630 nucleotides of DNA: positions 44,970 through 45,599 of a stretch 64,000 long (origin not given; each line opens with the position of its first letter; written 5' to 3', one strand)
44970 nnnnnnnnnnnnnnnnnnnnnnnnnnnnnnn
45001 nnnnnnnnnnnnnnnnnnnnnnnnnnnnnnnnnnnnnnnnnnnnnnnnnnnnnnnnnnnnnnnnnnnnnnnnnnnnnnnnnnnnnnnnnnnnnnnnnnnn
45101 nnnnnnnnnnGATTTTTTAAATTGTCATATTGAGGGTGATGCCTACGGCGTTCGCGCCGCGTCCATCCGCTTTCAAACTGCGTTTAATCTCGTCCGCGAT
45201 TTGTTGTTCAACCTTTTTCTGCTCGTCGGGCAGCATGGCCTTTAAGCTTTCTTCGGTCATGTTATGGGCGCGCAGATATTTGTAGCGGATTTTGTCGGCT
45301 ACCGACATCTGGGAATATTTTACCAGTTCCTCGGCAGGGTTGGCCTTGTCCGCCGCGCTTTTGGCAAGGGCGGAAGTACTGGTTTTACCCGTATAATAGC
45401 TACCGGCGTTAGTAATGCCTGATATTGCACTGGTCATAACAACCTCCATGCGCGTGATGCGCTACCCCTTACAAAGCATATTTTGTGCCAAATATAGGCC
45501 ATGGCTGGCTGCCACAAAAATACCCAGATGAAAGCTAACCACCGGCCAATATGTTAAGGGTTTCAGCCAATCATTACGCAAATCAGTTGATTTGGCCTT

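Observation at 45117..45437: Strongly SD-preceded small gene antisense between ftsA and ftsZ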

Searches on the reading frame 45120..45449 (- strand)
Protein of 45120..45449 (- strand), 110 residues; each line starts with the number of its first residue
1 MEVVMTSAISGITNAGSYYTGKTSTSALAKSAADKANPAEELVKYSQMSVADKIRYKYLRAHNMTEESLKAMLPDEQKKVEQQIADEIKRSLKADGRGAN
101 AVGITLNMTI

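Call 3: search_protein_families(library=pfam, proteins=[window:45120-45449:-], max_evalue=10)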
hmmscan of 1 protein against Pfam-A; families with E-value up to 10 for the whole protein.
seq(110 aa): 0 families

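Call 4: search_protein_families(library=ncbifam, proteins=[window:45120-45449:-], max_evalue=10)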
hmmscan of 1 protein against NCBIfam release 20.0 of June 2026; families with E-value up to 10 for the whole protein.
seq(110 aa): 1 family
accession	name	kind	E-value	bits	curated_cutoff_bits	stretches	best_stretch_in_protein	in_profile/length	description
NF033903.0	VaFE_rpt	domain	0.1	12.9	24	1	27-83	18-72/121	VaFE repeat-containing surface-anchored protein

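Call 6: find_homologous_proteins(query=window:45120-45449:-, max_evalue=0.01)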
Query seq(110 aa) (110 aa): 5 proteins with E <= 0.01 among 30 candidates.
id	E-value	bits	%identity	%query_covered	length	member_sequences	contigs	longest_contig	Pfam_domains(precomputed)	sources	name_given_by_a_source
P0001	4.5e-59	214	100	96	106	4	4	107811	-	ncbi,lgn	-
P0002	1.3e-33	133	67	95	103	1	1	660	-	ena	-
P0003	4.9e-21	92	51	95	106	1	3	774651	-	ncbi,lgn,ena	-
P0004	1.2e-20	91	52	95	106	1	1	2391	-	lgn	-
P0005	2.0e-19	87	49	95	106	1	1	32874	-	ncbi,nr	ncbi:MAG: hypothetical protein SFW65_00060 [Alphaproteobacteria bacterium]|nr:hypothetical protein [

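Call 8: find_encoding_contigs(protein=P0003, flank=6000, max_places=4)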
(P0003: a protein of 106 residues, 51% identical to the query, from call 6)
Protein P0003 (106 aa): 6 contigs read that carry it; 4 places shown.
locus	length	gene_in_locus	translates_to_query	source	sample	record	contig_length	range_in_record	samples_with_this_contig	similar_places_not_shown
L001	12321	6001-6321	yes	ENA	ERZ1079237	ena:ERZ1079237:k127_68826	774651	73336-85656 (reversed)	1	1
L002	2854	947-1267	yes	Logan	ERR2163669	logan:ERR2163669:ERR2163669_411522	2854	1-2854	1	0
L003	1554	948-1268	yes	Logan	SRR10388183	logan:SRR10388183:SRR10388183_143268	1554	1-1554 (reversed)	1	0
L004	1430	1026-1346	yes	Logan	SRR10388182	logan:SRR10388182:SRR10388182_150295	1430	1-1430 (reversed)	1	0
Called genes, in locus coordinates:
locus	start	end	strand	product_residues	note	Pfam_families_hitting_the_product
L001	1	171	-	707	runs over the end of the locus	PF22745:Nlig-Ia, PF01653:DNA_ligase_aden, PF03120:OB_DNA_ligase, PF03119:DNA_ligase_ZBD, PF12826:HHH_2, PF00533:BRCT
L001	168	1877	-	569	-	PF02463:SMC_N, PF13476:AAA_23 (weak), PF13304:AAA_21 (faint)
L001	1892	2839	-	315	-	PF09976:TPR_21 (faint), PF13512:TPR_18, PF13525:YfiO, PF07719:TPR_2 (faint), PF13174:TPR_6 (faint), PF13428:TPR_14 (faint), PF13432:TPR_16 (faint), PF14559:TPR_19 (faint)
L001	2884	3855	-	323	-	PF03331:LpxC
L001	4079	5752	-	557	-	PF00091:Tubulin, PF12327:FtsZ_C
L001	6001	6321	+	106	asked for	-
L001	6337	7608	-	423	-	PF11104:PilM_2 (faint), PF02491:SHS2_FTSA, PF06723:MreB_Mbl, PF14450:FtsA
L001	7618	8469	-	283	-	PF08478:POTRA_1, PF03799:FtsQ_DivIB_C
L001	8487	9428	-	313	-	PF01820:Dala_Dala_lig_N, PF02655:ATP-grasp_3 (weak), PF07478:Dala_Dala_lig_C, PF13535:ATP-grasp_4 (faint)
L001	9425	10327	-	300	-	PF01565:FAD_binding_4, PF02873:MurB_C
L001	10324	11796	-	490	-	PF01225:Mur_ligase, PF08245:Mur_ligase_M, PF02875:Mur_ligase_C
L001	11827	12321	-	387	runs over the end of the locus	PF03033:Glyco_transf_28, PF13579:Glyco_trans_4_4, PF04101:Glyco_tran_28_C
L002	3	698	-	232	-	?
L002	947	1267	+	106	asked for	-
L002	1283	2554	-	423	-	PF11104:PilM_2 (faint), PF02491:SHS2_FTSA, PF06723:MreB_Mbl, PF14450:FtsA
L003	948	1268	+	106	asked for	-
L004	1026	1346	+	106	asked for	-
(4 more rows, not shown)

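Call 9: find_encoding_contigs(protein=P0005, flank=6000, max_places=4)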
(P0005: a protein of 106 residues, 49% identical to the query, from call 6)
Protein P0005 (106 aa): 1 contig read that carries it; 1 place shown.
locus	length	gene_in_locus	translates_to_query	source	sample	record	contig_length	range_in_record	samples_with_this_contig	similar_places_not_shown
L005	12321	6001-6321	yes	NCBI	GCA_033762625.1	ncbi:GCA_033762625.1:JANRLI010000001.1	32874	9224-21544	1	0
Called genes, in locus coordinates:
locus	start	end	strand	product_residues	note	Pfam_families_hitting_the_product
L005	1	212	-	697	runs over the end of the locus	PF22745:Nlig-Ia, PF01653:DNA_ligase_aden, PF03120:OB_DNA_ligase, PF03119:DNA_ligase_ZBD, PF12826:HHH_2, PF00533:BRCT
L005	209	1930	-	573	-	PF02463:SMC_N, PF13476:AAA_23 (faint), PF13304:AAA_21 (faint)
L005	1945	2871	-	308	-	PF09976:TPR_21 (faint), PF13512:TPR_18, PF13525:YfiO, PF07719:TPR_2 (faint), PF13174:TPR_6 (faint), PF13428:TPR_14 (faint), PF13432:TPR_16 (faint), PF14559:TPR_19 (faint)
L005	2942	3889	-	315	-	PF03331:LpxC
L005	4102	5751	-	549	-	PF00091:Tubulin, PF12327:FtsZ_C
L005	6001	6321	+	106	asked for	-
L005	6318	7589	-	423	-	PF11104:PilM_2 (weak), PF02491:SHS2_FTSA, PF06723:MreB_Mbl, PF14450:FtsA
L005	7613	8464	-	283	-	PF08478:POTRA_1, PF03799:FtsQ_DivIB_C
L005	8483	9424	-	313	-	PF01820:Dala_Dala_lig_N, PF02655:ATP-grasp_3 (weak), PF07478:Dala_Dala_lig_C, PF13535:ATP-grasp_4 (faint)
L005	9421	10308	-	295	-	PF01565:FAD_binding_4, PF02873:MurB_C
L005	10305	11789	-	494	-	PF01225:Mur_ligase, PF08245:Mur_ligase_M, PF02875:Mur_ligase_C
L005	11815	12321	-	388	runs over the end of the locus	PF03033:Glyco_transf_28, PF13579:Glyco_trans_4_4 (weak), PF04101:Glyco_tran_28_C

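Call 12: find_encoding_contigs(protein=P0004, flank=6000, max_places=3)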
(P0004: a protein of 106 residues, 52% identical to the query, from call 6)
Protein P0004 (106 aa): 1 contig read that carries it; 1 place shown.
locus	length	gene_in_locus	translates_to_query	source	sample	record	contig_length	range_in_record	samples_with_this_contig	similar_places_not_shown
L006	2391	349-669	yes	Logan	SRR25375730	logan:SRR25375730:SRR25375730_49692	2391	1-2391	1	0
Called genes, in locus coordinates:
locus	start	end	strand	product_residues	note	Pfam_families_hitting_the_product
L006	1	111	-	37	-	?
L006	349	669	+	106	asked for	-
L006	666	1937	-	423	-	PF11104:PilM_2 (weak), PF02491:SHS2_FTSA, PF06723:MreB_Mbl, PF14450:FtsA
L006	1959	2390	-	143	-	?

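Call 13: find_encoding_contigs(protein=P0002, flank=6000, max_places=3)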
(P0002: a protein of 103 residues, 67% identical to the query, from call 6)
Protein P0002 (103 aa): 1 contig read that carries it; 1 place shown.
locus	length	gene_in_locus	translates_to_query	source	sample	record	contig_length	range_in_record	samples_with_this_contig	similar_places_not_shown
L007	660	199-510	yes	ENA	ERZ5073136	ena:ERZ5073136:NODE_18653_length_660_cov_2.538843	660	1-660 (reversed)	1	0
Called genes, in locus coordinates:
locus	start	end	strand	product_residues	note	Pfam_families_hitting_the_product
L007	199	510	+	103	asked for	-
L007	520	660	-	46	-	?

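Call 23: search_protein_representatives(alignment_id=A1)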
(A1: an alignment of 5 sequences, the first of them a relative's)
Query: 5 sequences, 106 profile positions. Proteins with E-value up to 0.001 (for the whole library): 578; up to 1e-10: 29; up to 1e-30: 2. The best 150 are listed.
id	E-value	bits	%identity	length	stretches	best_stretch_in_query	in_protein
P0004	2.1e-57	208.1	-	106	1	1-106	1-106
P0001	8.9e-46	170.8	-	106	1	1-106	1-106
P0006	8.3e-16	74.4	-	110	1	7-102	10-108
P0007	1.0e-15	74.1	-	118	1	16-104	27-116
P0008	1.5e-15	73.5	-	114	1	16-105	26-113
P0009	3.3e-14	69.2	-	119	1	17-91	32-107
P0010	5.1e-14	68.6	-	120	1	14-95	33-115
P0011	6.3e-14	68.3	-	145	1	3-100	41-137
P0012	2.0e-13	66.7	-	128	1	24-104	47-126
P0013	4.8e-13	65.5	-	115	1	13-91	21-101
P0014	6.9e-13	65.0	-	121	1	20-95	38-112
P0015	8.0e-13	64.8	-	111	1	33-94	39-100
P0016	8.5e-13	64.7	-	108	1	30-92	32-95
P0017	2.3e-12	63.3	-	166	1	26-99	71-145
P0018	2.6e-12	63.1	-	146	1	27-96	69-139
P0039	3.8e-10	56.2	-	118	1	25-98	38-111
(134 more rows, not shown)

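Call 25: predict_structure(alignment_id=A1)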
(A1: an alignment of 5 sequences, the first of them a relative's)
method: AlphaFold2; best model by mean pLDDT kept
length: 106 residues; sequences in the alignment: 5
mean_pLDDT: 63.6   pTM: 0.44
mean pLDDT of the five models: 63.6, 61.6, 59.3, 58.5, 56.3
residues with pLDDT >= 90: 1; 70-90: 50; 50-70: 10; < 50: 45
segments of 3 or more residues with pLDDT < 50: 1-32, 94-106
pLDDT, mean of each block of 10 residues (from residue 1): 42 39 42 60 79 86 86 88 82 47 37
secondary structure, 60 per line:
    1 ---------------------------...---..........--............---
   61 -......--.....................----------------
elements in order: H34-43 H46-57 H62-67 H70-90

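Call 27: search_protein_families(library=pfam, alignment_id=A3, max_evalue=0.1)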
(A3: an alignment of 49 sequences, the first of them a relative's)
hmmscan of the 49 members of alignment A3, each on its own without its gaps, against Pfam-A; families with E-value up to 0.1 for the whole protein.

A. member 1, P0001 (106 aa): 0 families

B. families by the number of members that match (of 49 scanned): 60 families (the first 25 are shown)
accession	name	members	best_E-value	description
PF14304.11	CSTF_C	10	0.00014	Transcription termination and cleavage factor C-terminal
PF06518.16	DUF1104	7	0.014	Protein of unknown function (DUF1104)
PF23768.1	DUF7167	6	0.0077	Domain of unknown function (DUF7167)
PF11304.13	DUF3106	3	0.0011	Protein of unknown function (DUF3106)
PF15612.11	WHIM1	3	0.0028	WSTF, HB1, Itc1p, MBD9 motif 1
PF07798.16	CCDC90-like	2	0.0084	Coiled-coil domain-containing protein 90-like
PF22618.1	RskA_N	2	0.076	Anti-sigma-K factor RskA, N-terminal domain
PF23659.1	UFL1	2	0.087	E3 UFM1-protein ligase 1-like domain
PF22450.1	CagL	1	0.002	T4SS protein CagL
PF03069.20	FmdA_AmdA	1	0.002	Acetamidase/Formamidase family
PF02944.25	BESS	1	0.0024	BESS motif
PF17303.7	DUF5352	1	0.0062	Family of unknown function (DUF5352)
PF19908.4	DUF6381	1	0.0066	Family of unknown function (DUF6381)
PF13245.12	AAA_19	1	0.0072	AAA domain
PF05918.17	API5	1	0.0078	Apoptosis inhibitory protein 5 (API5)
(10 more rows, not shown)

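Call 29: find_related_loci(query=A1, collection=genome_contigs, flank=8000)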
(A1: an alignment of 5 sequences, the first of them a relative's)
Query A1 (106 aa) in genome_contigs; peptide patterns used: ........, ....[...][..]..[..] (x = any residue, [..] = any of these).
51 stretches matched a pattern; 1 encode a relative of the query (tblastn E <= 1e-3); 1 distinct loci.
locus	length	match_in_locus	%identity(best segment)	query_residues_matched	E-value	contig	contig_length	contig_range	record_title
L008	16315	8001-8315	51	1-105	1e-29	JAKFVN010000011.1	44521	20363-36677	MAG: Alphaproteobacteria bacterium isolate D3_Bin_25 D3_0000202, whole genome shotgun sequence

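Call 30: find_homologous_proteins(query=A3, max_evalue=0.001)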
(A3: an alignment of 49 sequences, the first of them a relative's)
Query A3 (49 sequences) (106 aa, profile of the alignment): 54 proteins with E <= 0.001 among 8000 candidates.
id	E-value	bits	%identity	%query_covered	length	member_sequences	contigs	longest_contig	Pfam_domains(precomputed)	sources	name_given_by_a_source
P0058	5.1e-27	112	31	63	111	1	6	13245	-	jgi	-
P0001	5.7e-27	112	100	100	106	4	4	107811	-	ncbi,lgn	-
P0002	2.8e-25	107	67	99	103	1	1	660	-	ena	-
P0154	6.2e-25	105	31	66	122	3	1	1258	-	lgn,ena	-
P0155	7.3e-25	105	38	84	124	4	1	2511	-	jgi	jgi:predicted flavoprotein YhiN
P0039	1.7e-24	104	36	59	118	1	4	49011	-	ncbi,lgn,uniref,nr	ncbi:hypothetical protein [Ferrovibrio sp.]|uniref:hypothetical protein n=1 Tax=Ferrovibrio sp. TaxI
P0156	4.9e-24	103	35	86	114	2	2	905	-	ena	-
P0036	5.6e-24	102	38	60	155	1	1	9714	-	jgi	-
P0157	5.6e-24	102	40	52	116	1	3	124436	-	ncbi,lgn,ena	-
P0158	1.1e-23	101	36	62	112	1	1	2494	-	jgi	jgi:hypothetical protein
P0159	1.3e-23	101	36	71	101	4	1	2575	-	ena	-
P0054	1.8e-23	101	38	84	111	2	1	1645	-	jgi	jgi:hypothetical protein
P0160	2.2e-23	100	32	80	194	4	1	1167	-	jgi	jgi:hypothetical protein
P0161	2.5e-23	100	37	59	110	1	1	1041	-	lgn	-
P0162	3.1e-23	100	28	80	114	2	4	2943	-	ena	-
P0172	6.4e-20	89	29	65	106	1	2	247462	-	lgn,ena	-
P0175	2.2e-19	87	34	69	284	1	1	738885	-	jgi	jgi:hypothetical protein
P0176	2.9e-19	87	28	67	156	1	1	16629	-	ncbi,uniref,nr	ncbi:MAG: hypothetical protein DI551_06250 [Micavibrio aeruginosavorus]|uniref:Uncharacterized prote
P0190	7.7e-17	79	29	84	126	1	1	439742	-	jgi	jgi:hypothetical protein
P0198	4.3e-10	58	27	78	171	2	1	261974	-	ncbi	-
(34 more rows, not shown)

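Call 31: find_encoding_contigs(protein=P0039, flank=5000, max_places=1)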
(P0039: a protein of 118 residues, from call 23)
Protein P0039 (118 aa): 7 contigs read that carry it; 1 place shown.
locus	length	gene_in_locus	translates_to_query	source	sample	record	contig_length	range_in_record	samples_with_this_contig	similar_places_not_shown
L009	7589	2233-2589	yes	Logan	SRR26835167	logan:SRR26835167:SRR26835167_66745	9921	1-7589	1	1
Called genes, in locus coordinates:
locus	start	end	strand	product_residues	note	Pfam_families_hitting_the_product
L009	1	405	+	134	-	?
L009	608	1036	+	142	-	PF04379:DUF525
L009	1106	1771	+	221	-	PF01227:GTP_cyclohydroI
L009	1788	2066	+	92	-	PF10262:Rdx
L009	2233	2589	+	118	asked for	-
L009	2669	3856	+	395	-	PF01546:Peptidase_M20, PF07687:M20_dimer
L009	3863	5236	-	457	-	PF01979:Amidohydro_1, PF07969:Amidohydro_3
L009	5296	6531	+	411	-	PF01979:Amidohydro_1, PF07969:Amidohydro_3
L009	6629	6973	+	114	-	PF24627:PUMA_CC (weak)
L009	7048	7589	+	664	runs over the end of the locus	PF22458:RsmF-B_ferredox, PF01189:Methyltr_RsmB-F, PF13649:Methyltransf_25 (faint)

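Call 32: find_encoding_contigs(protein=P0157, flank=5000, max_places=1)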
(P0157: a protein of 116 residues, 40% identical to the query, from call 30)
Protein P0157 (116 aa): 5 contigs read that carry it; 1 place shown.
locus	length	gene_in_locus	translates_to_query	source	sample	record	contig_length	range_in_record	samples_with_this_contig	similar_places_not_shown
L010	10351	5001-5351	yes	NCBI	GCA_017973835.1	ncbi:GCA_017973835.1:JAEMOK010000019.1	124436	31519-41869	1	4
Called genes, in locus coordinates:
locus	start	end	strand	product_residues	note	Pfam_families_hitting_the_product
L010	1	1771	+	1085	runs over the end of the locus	PF00912:Transgly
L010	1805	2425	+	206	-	PF06776:IalB (weak)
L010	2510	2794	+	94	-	PF04365:BrnT_toxin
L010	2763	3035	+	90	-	PF14384:BrnA_antitoxin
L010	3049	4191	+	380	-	PF21016:RlmN_N, PF04055:Radical_SAM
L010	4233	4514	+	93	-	PF05015:HigB-like_toxin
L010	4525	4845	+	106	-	PF01381:HTH_3 (weak)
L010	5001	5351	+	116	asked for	-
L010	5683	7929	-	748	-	PF00521:DNA_topoisoIV, PF03989:DNA_gyraseA_C (faint)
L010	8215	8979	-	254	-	PF11967:RecO_N, PF02565:RecO_C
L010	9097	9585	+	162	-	PF00132:Hexapep (weak), PF25087:GMPPB_C (faint), PF25084:LbH_EIF2B (weak), PF00132:Hexapep (weak)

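Call 33: find_encoding_contigs(protein=P0172, flank=5000, max_places=1)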
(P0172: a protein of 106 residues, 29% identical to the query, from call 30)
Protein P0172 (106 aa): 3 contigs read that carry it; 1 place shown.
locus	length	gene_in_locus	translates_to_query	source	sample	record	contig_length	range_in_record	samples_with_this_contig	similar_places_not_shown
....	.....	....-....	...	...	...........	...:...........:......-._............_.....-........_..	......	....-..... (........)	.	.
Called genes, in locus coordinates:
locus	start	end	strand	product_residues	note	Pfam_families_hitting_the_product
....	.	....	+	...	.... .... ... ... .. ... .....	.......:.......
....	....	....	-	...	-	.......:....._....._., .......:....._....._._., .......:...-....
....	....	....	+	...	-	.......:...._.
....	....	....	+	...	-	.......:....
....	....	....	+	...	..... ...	-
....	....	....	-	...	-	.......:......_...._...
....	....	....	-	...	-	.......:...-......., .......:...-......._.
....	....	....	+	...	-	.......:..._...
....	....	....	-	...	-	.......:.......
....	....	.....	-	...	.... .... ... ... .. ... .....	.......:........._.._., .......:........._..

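Call 34: find_encoding_contigs(protein=P0190, flank=5000, max_places=1)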
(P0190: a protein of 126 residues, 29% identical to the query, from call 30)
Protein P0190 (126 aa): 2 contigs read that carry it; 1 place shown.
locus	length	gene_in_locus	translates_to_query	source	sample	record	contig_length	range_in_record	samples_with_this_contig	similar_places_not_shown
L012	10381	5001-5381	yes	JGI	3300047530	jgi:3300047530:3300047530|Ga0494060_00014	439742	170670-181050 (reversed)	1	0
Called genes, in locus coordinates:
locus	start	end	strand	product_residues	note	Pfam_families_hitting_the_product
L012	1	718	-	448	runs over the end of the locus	PF01554:MatE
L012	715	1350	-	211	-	PF00440:TetR_N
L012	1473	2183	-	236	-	-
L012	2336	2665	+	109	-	PF10262:Rdx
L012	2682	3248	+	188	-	PF07310:PAS_5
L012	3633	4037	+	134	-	-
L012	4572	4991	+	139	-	-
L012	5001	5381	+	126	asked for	-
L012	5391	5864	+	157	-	-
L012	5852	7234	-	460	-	PF07690:MFS_1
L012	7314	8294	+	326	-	PF00126:HTH_1, PF03466:LysR_substrate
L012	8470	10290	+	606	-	PF00009:GTP_EFTU, PF01926:MMR_HSR1 (faint), PF22042:EF-G_D2, PF03144:GTP_EFTU_D2, PF00679:EFG_C, PF21018:BipA_C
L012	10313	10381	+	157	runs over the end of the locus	PF04140:ICMT (weak), PF04191:PEMT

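Call 36: search_solved_structures(query=A3, max_evalue=10)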
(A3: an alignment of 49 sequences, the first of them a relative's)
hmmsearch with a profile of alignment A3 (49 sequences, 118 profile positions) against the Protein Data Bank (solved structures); distinct sequences matched with E-value up to 10: 15.
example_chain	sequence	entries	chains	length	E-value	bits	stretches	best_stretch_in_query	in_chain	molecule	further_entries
2j8p_A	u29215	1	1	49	0.085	16.2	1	55-98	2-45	CLEAVAGE STIMULATION FACTOR 64 KDA SUBUNIT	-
1t11_A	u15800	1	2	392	0.24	14.7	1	65-105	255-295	Trigger factor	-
1cmi_A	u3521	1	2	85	0.63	13.4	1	80-104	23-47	Dynein light chain 1, cytoplasmic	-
6x1g_A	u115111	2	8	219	0.65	13.3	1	71-103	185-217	ULP_PROTEASE domain-containing protein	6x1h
9fn4_A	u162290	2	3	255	0.77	13.1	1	71-86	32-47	Peptidase C39-like domain-containing protein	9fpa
6gzj_A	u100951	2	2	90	1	12.7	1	78-104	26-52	Dynein light chain 1, cytoplasmic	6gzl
11xu_E1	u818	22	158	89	1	12.7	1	78-104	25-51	Dynein light chain 1, cytoplasmic | DYNEIN | DYNEIN LIGHT CHAIN 8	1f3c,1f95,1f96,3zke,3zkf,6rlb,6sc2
9nz7_B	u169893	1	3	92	1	12.7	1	78-104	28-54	Dynein light chain 1, cytoplasmic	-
7d35_A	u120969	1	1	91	1.1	12.6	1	78-104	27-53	Dynein light chain 1, cytoplasmic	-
9jyw_A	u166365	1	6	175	1.4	12.2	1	70-89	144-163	Gamma carbonic anhydrase family protein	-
3w2v_A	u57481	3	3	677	1.6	12.1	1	70-99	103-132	CRISPR system Cmr subunit Cmr2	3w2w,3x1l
4doz_A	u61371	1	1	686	1.6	12.1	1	70-99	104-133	Putative uncharacterized protein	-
3ung_C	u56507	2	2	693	1.6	12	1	70-99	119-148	Cmr2dHD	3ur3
4h4k_C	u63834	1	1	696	1.6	12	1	70-99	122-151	CRISPR system Cmr subunit Cmr2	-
4w8y_A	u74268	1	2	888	2.7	11.3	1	70-99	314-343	CRISPR system Cmr subunit Cmr2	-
